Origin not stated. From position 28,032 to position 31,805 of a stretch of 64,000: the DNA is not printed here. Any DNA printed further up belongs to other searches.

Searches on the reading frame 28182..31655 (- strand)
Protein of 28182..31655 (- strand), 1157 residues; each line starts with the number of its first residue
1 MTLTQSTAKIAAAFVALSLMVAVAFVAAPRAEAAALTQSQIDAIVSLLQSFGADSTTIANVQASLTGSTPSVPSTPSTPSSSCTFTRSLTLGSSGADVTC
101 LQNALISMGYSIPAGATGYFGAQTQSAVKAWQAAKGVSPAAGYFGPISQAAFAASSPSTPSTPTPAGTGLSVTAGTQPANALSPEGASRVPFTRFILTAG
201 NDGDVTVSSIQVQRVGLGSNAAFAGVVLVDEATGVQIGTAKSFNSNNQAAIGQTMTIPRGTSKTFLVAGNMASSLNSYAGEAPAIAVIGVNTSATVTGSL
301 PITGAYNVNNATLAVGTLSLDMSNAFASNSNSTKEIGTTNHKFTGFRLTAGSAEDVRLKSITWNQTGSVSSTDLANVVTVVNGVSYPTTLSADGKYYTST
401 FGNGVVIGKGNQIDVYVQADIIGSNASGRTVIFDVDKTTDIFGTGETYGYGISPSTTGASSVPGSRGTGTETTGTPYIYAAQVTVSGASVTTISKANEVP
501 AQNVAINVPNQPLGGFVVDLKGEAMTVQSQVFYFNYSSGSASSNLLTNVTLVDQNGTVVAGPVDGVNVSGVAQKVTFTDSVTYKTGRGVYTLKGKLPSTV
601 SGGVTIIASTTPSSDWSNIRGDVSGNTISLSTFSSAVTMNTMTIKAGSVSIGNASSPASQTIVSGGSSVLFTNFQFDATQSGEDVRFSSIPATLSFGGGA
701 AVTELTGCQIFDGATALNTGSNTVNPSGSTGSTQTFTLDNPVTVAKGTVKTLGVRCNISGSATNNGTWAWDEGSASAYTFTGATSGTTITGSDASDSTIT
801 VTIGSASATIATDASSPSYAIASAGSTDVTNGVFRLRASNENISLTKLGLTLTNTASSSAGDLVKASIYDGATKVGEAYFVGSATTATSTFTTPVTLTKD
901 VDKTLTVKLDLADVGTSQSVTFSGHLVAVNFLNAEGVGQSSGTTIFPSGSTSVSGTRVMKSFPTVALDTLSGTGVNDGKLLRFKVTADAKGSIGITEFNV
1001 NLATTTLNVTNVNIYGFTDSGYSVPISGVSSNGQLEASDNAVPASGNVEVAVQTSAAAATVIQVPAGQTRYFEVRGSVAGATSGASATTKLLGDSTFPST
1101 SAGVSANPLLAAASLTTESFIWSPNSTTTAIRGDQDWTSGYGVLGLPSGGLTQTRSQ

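Call 73: search_protein_families(library=pfam, proteins=[window:28182-31655:-], max_evalue=0.00001)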
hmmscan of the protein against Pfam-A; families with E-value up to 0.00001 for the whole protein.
window:28182-31655:- (1157 aa): 1 family
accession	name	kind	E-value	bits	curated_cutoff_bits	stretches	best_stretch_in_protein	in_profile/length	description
PF01471.23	PG_binding_1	-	2.8e-09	37.4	23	1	94-138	1-44/57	Putative peptidoglycan binding domain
